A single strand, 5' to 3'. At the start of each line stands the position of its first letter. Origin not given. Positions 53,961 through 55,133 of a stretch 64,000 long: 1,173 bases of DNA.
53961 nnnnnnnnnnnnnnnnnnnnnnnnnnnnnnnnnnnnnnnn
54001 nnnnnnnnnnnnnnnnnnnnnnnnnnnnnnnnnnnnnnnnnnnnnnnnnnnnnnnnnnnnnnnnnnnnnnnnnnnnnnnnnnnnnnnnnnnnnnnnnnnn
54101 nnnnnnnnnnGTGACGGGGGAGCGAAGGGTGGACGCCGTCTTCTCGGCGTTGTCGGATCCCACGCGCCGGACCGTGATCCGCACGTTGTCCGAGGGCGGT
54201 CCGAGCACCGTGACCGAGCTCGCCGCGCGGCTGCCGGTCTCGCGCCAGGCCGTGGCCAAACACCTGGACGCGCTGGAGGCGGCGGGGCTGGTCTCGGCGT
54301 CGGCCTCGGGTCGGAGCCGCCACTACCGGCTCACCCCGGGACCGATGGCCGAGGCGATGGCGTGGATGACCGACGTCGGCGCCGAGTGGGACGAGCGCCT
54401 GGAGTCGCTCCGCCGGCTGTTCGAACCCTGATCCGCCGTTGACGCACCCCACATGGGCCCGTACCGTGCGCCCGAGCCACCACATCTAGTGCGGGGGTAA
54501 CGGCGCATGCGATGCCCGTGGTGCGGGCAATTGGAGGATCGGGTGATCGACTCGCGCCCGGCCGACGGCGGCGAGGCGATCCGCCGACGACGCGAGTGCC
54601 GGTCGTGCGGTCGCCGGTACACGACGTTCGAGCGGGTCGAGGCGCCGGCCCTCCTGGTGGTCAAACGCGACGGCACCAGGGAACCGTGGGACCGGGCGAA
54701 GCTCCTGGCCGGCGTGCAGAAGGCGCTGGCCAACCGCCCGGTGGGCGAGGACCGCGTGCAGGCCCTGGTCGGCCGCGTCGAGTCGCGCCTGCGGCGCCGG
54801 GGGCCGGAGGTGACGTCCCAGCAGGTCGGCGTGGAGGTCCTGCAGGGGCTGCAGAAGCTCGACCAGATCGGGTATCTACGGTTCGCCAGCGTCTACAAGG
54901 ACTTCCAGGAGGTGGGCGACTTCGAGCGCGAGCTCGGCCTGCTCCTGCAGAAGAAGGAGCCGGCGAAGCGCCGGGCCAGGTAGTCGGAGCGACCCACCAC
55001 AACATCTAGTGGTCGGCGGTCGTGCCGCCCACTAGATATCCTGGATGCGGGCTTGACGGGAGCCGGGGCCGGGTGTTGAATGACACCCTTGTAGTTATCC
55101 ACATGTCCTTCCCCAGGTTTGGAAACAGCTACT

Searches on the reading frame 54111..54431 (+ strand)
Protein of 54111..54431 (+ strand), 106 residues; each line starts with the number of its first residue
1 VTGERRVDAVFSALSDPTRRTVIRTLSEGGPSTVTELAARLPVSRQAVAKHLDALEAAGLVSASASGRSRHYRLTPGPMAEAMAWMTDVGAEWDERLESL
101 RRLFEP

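Call 5: search_protein_families(library=pfam, proteins=[window:54111-54431:+])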
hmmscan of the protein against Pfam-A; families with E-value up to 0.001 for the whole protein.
window:54111-54431:+ (106 aa): 19 families
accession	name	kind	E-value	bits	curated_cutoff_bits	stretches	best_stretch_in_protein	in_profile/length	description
PF12840.13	HTH_20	-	8.7e-14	51.7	27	1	14-61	1-48/51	Helix-turn-helix domain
PF01022.26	HTH_5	-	1.1e-10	41.7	22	1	16-62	1-46/47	Bacterial regulatory protein, arsR family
PF12802.13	MarR_2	-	1.1e-08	35.6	27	1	21-66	9-55/61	MarR family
PF01047.28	MarR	-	9.2e-08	32.3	24.6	1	21-66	7-52/59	MarR family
PF25213.1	HVO_A0261_N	-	2.8e-07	30.8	35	1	17-76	11-65/86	HVO_A0261 N-terminal domain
PF13551.12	HTH_29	-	3.1e-07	30.8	28.1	1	19-76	1-60/64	Winged helix-turn helix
PF25212.1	HVO_A0114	-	3.2e-07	30.5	27.6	1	7-70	13-75/84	HVO_A0114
PF13412.12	HTH_24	-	3.6e-07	30.1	21.9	1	16-61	2-47/48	Winged helix-turn-helix DNA-binding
PF08279.18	HTH_11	-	3.7e-07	30.4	25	1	19-60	2-44/55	HTH domain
PF24033.1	DUF7342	-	1.3e-06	28.9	31.6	1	20-76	8-62/150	Family of unknown function (DUF7342)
PF22168.2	DIP2311-like_C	-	2e-05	25.2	27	1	27-74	15-62/63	Transcriptional regulator DIP2311-like, C-terminal domain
PF01978.25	TrmB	-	4e-05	23.8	25.6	1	26-74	17-64/68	Sugar-specific transcriptional regulator TrmB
PF13463.12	HTH_27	-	6.8e-05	23.5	22.2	1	21-76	7-66/68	Winged helix DNA-binding domain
PF02082.26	Rrf2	-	7.7e-05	23.3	30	1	23-75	15-66/132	Iron-dependent Transcriptional regulator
PF08100.18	Dimerisation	-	0.00011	22.3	25.6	1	24-76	32-85/93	O-methyltransferase dimerisation domain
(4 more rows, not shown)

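Call 7: find_encoding_contigs(protein=window:54111-54431:+, flank=6000, max_places=10)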
Protein window:54111-54431:+ (106 aa): 7 contigs read that carry it; 7 places shown.
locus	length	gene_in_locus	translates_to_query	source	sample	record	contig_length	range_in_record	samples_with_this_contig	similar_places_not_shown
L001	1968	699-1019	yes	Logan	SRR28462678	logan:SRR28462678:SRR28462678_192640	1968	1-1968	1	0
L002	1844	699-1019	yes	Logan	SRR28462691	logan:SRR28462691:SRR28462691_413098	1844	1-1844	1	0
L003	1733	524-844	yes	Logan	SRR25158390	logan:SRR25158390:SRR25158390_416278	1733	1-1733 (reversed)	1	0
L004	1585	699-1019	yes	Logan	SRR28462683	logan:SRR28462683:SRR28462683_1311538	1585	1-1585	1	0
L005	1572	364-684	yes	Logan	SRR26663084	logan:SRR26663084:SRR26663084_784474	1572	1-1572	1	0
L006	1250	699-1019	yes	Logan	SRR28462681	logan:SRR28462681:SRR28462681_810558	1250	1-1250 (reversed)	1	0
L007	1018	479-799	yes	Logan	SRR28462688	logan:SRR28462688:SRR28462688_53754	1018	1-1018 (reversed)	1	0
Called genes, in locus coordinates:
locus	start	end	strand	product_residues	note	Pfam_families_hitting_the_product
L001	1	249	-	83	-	?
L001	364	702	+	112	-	PF08327:AHSA1, PF10604:Polyketide_cyc2 (weak)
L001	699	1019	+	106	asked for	PF25213:HVO_A0261_N (weak), PF12840:HTH_20, PF25212:HVO_A0114 (weak), PF01022:HTH_5, PF01047:MarR, PF12802:MarR_2, PF13412:HTH_24, PF08279:HTH_11 (weak), +3 more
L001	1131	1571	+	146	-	PF22811:Zn_ribbon_NrdR, PF03477:ATP-cone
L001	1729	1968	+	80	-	?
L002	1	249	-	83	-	?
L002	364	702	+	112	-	PF08327:AHSA1, PF10604:Polyketide_cyc2 (weak)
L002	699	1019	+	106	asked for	PF25213:HVO_A0261_N (weak), PF12840:HTH_20, PF25212:HVO_A0114 (weak), PF01022:HTH_5, PF01047:MarR, PF12802:MarR_2, PF13412:HTH_24, PF08279:HTH_11 (weak), +3 more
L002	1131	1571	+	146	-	PF22811:Zn_ribbon_NrdR, PF03477:ATP-cone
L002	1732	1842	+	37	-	?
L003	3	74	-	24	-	?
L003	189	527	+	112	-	PF08327:AHSA1, PF10604:Polyketide_cyc2 (weak)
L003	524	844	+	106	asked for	PF25213:HVO_A0261_N (weak), PF12840:HTH_20, PF25212:HVO_A0114 (weak), PF01022:HTH_5, PF01047:MarR, PF12802:MarR_2, PF13412:HTH_24, PF08279:HTH_11 (weak), +3 more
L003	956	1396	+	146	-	PF22811:Zn_ribbon_NrdR, PF03477:ATP-cone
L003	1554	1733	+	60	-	?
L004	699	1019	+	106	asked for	PF25213:HVO_A0261_N (weak), PF12840:HTH_20, PF25212:HVO_A0114 (weak), PF01022:HTH_5, PF01047:MarR, PF12802:MarR_2, PF13412:HTH_24, PF08279:HTH_11 (weak), +3 more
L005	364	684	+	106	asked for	PF25213:HVO_A0261_N (weak), PF12840:HTH_20, PF25212:HVO_A0114 (weak), PF01022:HTH_5, PF01047:MarR, PF12802:MarR_2, PF13412:HTH_24, PF08279:HTH_11 (weak), +3 more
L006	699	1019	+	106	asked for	PF25213:HVO_A0261_N (weak), PF12840:HTH_20, PF25212:HVO_A0114 (weak), PF01022:HTH_5, PF01047:MarR, PF12802:MarR_2, PF13412:HTH_24, PF08279:HTH_11 (weak), +3 more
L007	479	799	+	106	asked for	PF25213:HVO_A0261_N (weak), PF12840:HTH_20, PF25212:HVO_A0114 (weak), PF01022:HTH_5, PF01047:MarR, PF12802:MarR_2, PF13412:HTH_24, PF08279:HTH_11 (weak), +3 more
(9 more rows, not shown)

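Call 8: find_homologous_proteins(query=window:54129-54431:+)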
Query window:54129-54431:+ (100 aa): 1641 proteins with E <= 0.001 among 1752 candidates; the best 120 are listed.
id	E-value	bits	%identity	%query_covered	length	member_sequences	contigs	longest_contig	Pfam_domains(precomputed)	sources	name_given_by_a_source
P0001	1.6e-55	203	98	100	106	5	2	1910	PF01047.29,PF12840.14,PF13412.13,PF08279.19,PF22168.3,PF25212.3,PF01022.27,PF13551.13,PF24033.2,PF12802.14,PF25213.2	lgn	-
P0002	1.9e-52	193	94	99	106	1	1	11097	PF01047.29,PF12840.14,PF13412.13,PF08279.19,PF25212.3,PF01022.27,PF24033.2,PF12802.14,PF25213.2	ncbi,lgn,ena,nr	ncbi:MAG TPA: metalloregulator ArsR/SmtB family transcription factor [Actinomycetota bacterium]|nr:m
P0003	1.3e-47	178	89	98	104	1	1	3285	PF08279.19,PF25212.3,PF01978.26,PF01022.27,PF24033.2,PF12802.14,PF25213.2,PF01047.29,PF12840.14,PF13412.13,PF22168.3,PF13551.13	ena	-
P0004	3.6e-47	176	87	94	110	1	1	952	PF01047.29,PF12840.14,PF13412.13,PF22168.3,PF25212.3,PF01022.27,PF24033.2,PF12802.14,PF25213.2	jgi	jgi:DNA-binding transcriptional ArsR family regulator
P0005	7.1e-47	176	85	100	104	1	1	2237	PF01047.29,PF12840.14,PF13412.13,PF08279.19,PF25212.3,PF01022.27,PF12802.14,PF25213.2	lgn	-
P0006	1.4e-46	175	85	98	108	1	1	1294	PF01047.29,PF12840.14,PF13412.13,PF08279.19,PF25212.3,PF01978.26,PF01022.27,PF12802.14,PF25213.2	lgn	-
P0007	2.7e-46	174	86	98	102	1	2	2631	PF08279.19,PF25212.3,PF01978.26,PF01022.27,PF24033.2,PF12802.14,PF25213.2,PF01047.29,PF12840.14,PF13412.13,PF22168.3,PF13551.13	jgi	jgi:DNA-binding transcriptional ArsR family regulator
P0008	3.3e-46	173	86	98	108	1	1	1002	PF08279.19,PF25212.3,PF01978.26,PF01022.27,PF24033.2,PF12802.14,PF25213.2,PF01047.29,PF12840.14,PF13412.13,PF22168.3,PF13551.13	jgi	jgi:DNA-binding transcriptional ArsR family regulator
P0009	3.4e-46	173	87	98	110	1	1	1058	PF01047.29,PF12840.14,PF13412.13,PF08279.19,PF25212.3,PF01022.27,PF24033.2,PF12802.14,PF25213.2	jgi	jgi:DNA-binding transcriptional ArsR family regulator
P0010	4.2e-46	173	84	100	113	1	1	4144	PF01047.29,PF12840.14,PF13412.13,PF08279.19,PF25212.3,PF13463.13,PF01978.26,PF01022.27,PF12802.14,PF25213.2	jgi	jgi:DNA-binding transcriptional ArsR family regulator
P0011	5.1e-46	173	85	99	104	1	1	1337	PF01047.29,PF12840.14,PF13412.13,PF08279.19,PF22168.3,PF25212.3,PF01022.27,PF12802.14,PF25213.2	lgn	-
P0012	5.2e-46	173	85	99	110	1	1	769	PF01047.29,PF12840.14,PF13412.13,PF25212.3,PF01022.27,PF12802.14,PF25213.2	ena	-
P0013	5.7e-46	173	84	100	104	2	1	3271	PF01047.29,PF12840.14,PF13412.13,PF08279.19,PF25212.3,PF01022.27,PF12802.14,PF25213.2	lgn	-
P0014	6.2e-46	173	83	94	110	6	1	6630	PF01047.29,PF12840.14,PF13412.13,PF08279.19,PF25212.3,PF01022.27,PF12802.14,PF25213.2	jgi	jgi:DNA-binding transcriptional ArsR family regulator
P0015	8.3e-46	172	84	99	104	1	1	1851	PF01047.29,PF12840.14,PF13412.13,PF08279.19,PF25212.3,PF01022.27,PF12802.14,PF25213.2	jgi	jgi:DNA-binding transcriptional ArsR family regulator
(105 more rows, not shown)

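Call 11: find_related_loci(query=A1, collection=genome_contigs, flank=5000)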
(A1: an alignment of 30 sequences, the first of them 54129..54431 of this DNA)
Query A1 (100 aa) in genome_contigs; peptide patterns used: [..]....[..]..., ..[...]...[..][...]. (x = any residue, [..] = any of these).
600 stretches matched a pattern (row limit reached: there are more); 596 encode a relative of the query (tblastn E <= 1e-3); the best 80 are kept; 80 distinct loci.
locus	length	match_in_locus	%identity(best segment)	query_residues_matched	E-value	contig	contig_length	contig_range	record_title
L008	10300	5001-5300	73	1-100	2e-44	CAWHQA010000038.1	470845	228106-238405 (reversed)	MAG: uncultured Actinomycetes bacterium isolate MFD08497.bin.2.117 genome assembly, contig: contig_94854, whole genome s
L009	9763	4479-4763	74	1-95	4e-42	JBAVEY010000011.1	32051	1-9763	MAG: Actinomycetota bacterium isolate MFD04307_ilm_asm_bin8 k127_207047, whole genome shotgun sequence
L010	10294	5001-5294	71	2-99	5e-41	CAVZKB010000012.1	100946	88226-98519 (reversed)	MAG: uncultured Actinomycetes bacterium isolate MFD05442.bin.1.261 genome assembly, contig: contig_45068, whole genome s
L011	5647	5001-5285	72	1-95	8e-41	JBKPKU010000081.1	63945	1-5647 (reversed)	MAG: Actinomycetota bacterium isolate GS_HAYS_MAG_00110 GS_HAYS_000001252687, whole genome shotgun sequence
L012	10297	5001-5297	63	1-99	3e-36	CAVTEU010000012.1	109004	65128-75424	MAG: uncultured Actinomycetes bacterium isolate MFD09267.bin.2.26 genome assembly, contig: contig_55247, whole genome sh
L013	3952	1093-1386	60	2-99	1e-35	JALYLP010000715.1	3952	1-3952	MAG: Actinomycetota bacterium isolate AFD bin42 SD1484-86_k127_317817, whole genome shotgun sequence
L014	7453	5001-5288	66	1-96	2e-35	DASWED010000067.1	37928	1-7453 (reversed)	MAG TPA_asm: Actinomycetota bacterium isolate SMAG_U2753 k141_68051, whole genome shotgun sequence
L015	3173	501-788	63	3-98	4e-35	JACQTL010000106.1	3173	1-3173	MAG: Actinomycetota bacterium isolate NC_groundwater_1410_Ag_S-0.65um_73_24 S_p65_S5_coassembly_k141_1489257, whole geno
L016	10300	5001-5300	62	1-100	8e-35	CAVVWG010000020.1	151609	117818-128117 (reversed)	MAG: uncultured Thermoleophilia bacterium isolate MFD08462.bin.2.40 genome assembly, contig: contig_7639, whole genome s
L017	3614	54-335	61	2-95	2e-34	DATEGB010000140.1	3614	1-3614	MAG TPA_asm: Candidatus Dormiibacterota bacterium isolate SMAG_U8774 k141_134854, whole genome shotgun sequence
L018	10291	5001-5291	66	3-99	5e-34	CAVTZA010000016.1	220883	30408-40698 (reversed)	MAG: uncultured Actinomycetes bacterium isolate MFD09267.bin.2.281 genome assembly, contig: contig_49780, whole genome s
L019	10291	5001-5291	58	3-99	1e-33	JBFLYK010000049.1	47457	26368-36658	MAG: Actinomycetota bacterium isolate MAG083 MAG083_49, whole genome shotgun sequence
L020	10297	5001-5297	59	2-100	3e-33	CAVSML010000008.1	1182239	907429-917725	MAG: uncultured Actinomycetes bacterium isolate MFD04935.bin.2.72 genome assembly, contig: contig_900, whole genome shot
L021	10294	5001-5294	57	2-99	5e-33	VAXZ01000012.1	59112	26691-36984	MAG: Actinobacteria bacterium isolate AC_45 14_0903_05_40cm_scaffold_1690, whole genome shotgun sequence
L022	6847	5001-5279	63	4-96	5e-33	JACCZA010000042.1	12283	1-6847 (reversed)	MAG: Actinomycetota bacterium isolate MGR_bin218 SD2897-2912_k127_6043236, whole genome shotgun sequence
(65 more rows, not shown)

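Call 19: search_protein_families(library=ncbifam, proteins=[window:54129-54431:+], max_evalue=0.001)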
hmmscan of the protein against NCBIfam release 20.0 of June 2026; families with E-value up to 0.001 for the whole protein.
window:54129-54431:+ (100 aa): 15 families
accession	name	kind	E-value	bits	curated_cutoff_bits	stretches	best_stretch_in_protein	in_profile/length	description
NF033788.1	HTH_metalloreg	subfamily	2.5e-21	75.3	55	1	2-76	2-76/77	metalloregulator ArsR/SmtB family transcription factor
NF033789.1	repress_SdpR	subfamily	9.6e-15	54.3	100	1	4-82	1-78/79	autorepressor SdpR family transcription factor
NF047906.1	CdPbTransRegCmtR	equivalog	9.8e-13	47.9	150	1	5-84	15-93/104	Cd(II)/Pb(II)-sensing metalloregulatory transcriptional regulator CmtR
NF007528.0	PRK10141.1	subfamily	8.1e-09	35.4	97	1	4-74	9-79/117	metalloregulator ArsR/SmtB family transcription factor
NF041413.1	ArsR_Rv2640c_fam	equivalog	5.2e-07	30.1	155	1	6-72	37-105/118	Rv2640c family ArsR-like transcriptional regulator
TIGR02702.1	SufR_cyano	equivalog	9.2e-06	25.5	178.8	1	12-60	2-50/208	iron-sulfur cluster biosynthesis transcriptional regulator SufR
TIGR01884.1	cas_HTH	subfamily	1.5e-05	24.5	60.2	1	15-69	146-199/202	CRISPR-associated CARF protein Csa3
NF040642.1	sulf_sens_BigR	equivalog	1.6e-05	24.9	155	1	6-72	15-80/95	sulfite-sensing transcriptional repressor BigR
NF053602.1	Phr_regulator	exception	3.1e-05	23.6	320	1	5-66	6-70/191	heat shock transcription regulator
NF008850.0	PRK11886.1-5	equivalog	3.1e-05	23.3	489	1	13-68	8-61/320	bifunctional biotin--[acetyl-CoA-carboxylase] ligase/biotin operon repressor BirA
NF053606.1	Sta1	subfamily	0.00021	21.3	80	1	15-58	24-67/100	Sta1 family transcriptional regulator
NF041397.1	TranRegGlpR_Halo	equivalog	0.0005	19.8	300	1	12-61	6-55/253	HTH-type transcriptional regulator GlpR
NF008847.0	PRK11886.1-2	equivalog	0.00066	19.1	293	1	12-68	6-60/320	bifunctional biotin--[acetyl-CoA-carboxylase] ligase/biotin operon repressor BirA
NF040939.2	trans_reg_lrs14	equivalog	0.00088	19.3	90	0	14-60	24-71/103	Lrs14 family HTH-type transcriptional regulator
NF040890.1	trans_reg_YgbI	equivalog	0.00092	18.8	400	0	13-76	7-70/253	DNA-binding transcriptional repressor YgbI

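Call 27: search_solved_structures(query=window:54129-54431:+, max_evalue=0.001, show_alignments=2)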
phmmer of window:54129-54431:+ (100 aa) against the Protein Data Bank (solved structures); distinct sequences matched with E-value up to 0.001: 14.
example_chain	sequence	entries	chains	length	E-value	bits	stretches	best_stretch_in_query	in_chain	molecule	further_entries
2oqg_A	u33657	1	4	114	7.6e-19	71.4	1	3-99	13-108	Possible transcriptional regulator, ArsR family protein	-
3f6v_A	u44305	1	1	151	7.2e-13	52.3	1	8-81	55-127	Possible transcriptional regulator, ArsR family protein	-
3f6o_A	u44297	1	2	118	2.3e-12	50.7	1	2-96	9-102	Probable transcriptional regulator, ArsR family protein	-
7r22_A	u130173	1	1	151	3.3e-08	37.4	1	2-67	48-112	ArsR family transcriptional regulator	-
7p6f_AAA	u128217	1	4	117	4.7e-08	36.9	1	4-68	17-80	Transcriptional regulator SrnR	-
2jsc_A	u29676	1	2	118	4.8e-07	33.7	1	6-83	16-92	Transcriptional regulator Rv1994c/MT2050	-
6uvu_A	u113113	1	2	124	6.5e-05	26.9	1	4-70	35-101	ArsR family transcriptional regulator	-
6j0e_A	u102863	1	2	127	0.00013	25.9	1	4-77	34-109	Arsenic responsive repressor ArsR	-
2lkp_A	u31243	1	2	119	0.00016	25.6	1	4-74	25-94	HTH-type transcriptional regulator NmtR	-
2p4w_A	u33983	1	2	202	0.0002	25.3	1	4-87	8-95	Transcriptional regulatory protein arsR family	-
6j05_A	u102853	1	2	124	0.00025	25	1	5-82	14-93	Transcriptional regulator ArsR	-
8qkf_A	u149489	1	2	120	0.00033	24.6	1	5-75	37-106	ArsR family transcriptional regulator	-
6o8k_A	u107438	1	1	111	0.00092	23.2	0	7-72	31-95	Transcriptional regulator, ArsR family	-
13ct_A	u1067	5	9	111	0.00096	23.1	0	7-72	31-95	Transcriptional regulator, ArsR family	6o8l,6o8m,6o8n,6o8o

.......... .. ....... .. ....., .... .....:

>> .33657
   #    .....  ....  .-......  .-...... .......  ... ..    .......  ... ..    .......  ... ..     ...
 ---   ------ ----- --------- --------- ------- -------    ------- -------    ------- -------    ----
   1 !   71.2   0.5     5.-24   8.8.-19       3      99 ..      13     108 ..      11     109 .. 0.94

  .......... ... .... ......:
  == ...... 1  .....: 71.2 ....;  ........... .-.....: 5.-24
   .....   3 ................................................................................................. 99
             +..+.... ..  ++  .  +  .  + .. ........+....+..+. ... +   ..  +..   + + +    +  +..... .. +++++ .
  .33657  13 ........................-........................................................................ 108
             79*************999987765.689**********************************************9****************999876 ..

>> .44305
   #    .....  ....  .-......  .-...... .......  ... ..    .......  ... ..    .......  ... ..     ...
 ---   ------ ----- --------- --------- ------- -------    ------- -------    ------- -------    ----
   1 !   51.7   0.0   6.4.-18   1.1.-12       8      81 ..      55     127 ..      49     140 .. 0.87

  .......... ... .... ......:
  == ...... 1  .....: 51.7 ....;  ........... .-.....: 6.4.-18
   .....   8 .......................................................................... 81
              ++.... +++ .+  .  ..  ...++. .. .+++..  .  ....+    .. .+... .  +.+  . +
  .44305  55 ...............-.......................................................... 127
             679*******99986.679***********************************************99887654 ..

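Call 45: search_protein_families(library=pfam, alignment_id=A3, max_evalue=0.00001)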
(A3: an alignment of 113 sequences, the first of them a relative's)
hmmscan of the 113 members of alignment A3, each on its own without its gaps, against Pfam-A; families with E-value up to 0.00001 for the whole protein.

A. member 1, L008:2549-3691:+ (381 aa): 2 families
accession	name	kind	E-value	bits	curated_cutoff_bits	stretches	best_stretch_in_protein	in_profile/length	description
PF01494.25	FAD_binding_3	-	3.8e-07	30.1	22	0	32-147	2-125/349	FAD binding domain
PF01266.30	DAO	-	4.1e-06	27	27.9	0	33-79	1-49/353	FAD dependent oxidoreductase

B. families by the number of members that match (of 113 scanned): 114 families (the first 25 are shown)
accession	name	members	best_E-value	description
PF06831.19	H2TH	5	1.1e-16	Formamidopyrimidine-DNA glycosylase H2TH domain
PF01149.29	Fapy_DNA_glyco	5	7e-11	Formamidopyrimidine-DNA glycosylase N-terminal domain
PF07969.17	Amidohydro_3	3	9.1e-92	Amidohydrolase family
PF00208.27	ELFV_dehydrog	3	2.8e-78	Glutamate/Leucine/Phenylalanine/Valine dehydrogenase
PF02812.23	ELFV_dehydrog_N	3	2.5e-54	Glu/Leu/Phe/Val dehydrogenase, dimerisation domain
PF06071.19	YchF-GTPase_C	3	3.3e-33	Protein of unknown function (DUF933)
PF21075.3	GDH_ACT1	3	4.8e-29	Glutamate dehydrogenase, ACT1 domain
PF08241.18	Methyltransf_11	3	5e-24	Methyltransferase domain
PF13649.12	Methyltransf_25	3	1.1e-21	Methyltransferase domain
PF13847.12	Methyltransf_31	3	4.6e-16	Methyltransferase domain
PF21077.3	GDH_ACT3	3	3.3e-15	Glutamate dehydrogenase, ACT3 domain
PF08242.18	Methyltransf_12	3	1.4e-14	Methyltransferase domain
PF13489.12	Methyltransf_23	3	2.2e-13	Methyltransferase domain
PF21076.3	GDH_ACT2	3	5.4e-13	Glutamate dehydrogenase, ACT2 domain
PF21079.2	GDH_HM2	3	3.2e-12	Glutamate dehydrogenase, helical motif 2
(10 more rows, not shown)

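Call 47: search_protein_families(library=pfam, alignment_id=A4, max_evalue=0.00001)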
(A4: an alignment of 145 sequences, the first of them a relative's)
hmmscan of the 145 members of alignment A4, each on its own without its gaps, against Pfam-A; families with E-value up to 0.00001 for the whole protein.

A. member 1, L008:6392-7177:- (262 aa): 2 families
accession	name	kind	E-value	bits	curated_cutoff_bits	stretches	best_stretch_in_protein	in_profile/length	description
PF05899.18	Cupin_3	-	2.5e-14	53.1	23.5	1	186-255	3-72/74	EutQ-like cupin domain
PF06249.18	EutQ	-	4e-09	36.9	21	1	180-257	66-143/152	Ethanolamine utilisation protein EutQ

B. families by the number of members that match (of 145 scanned): 111 families (the first 25 are shown)
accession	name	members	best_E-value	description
PF00672.30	HAMP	7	3.6e-17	HAMP domain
PF00821.23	PEPCK_GTP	6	6.7e-172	Phosphoenolpyruvate carboxykinase C-terminal P-loop domain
PF00005.33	ABC_tran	6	1.4e-34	ABC transporter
PF02518.31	HATPase_c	6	8.5e-31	Histidine kinase-, DNA gyrase B-, and HSP90-like ATPase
PF00512.31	HisKA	6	1.6e-17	His Kinase A (phospho-acceptor) domain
PF17297.7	PEPCK_N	5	2.3e-104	Phosphoenolpyruvate carboxykinase N-terminal domain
PF01434.24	Peptidase_M41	4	9.2e-58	Peptidase family M41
PF13561.12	adh_short_C2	4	6.5e-49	Enoyl-(Acyl carrier protein) reductase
PF00106.31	adh_short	4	8.2e-49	short chain dehydrogenase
PF00004.35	AAA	4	1e-41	ATPase family associated with various cellular activities (AAA)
PF08352.17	oligo_HPY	4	3.9e-20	Oligopeptide/dipeptide transporter, C-terminal region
PF17862.7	AAA_lid_3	4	4.4e-13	AAA+ lid domain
PF00905.27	Transpeptidase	3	3.2e-72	Penicillin binding protein transpeptidase domain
PF00676.26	E1_dh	3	4e-67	Dehydrogenase E1 component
PF02423.21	OCD_Mu_crystall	3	5.3e-58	Ornithine cyclodeaminase/mu-crystallin family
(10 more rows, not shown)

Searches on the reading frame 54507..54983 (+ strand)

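Call 5: search_protein_families(library=pfam, proteins=[window:54507-54983:+])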
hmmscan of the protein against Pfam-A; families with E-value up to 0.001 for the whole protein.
window:54507-54983:+ (158 aa): 2 families
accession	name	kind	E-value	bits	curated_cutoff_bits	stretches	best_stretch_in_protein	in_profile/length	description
PF22811.2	Zn_ribbon_NrdR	-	1.1e-19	70.5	27.2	1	1-42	1-42/42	Transcriptional repressor NrdR-like, N-terminal domain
PF03477.21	ATP-cone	-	3.2e-16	60.1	25.8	1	50-135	2-87/88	ATP cone domain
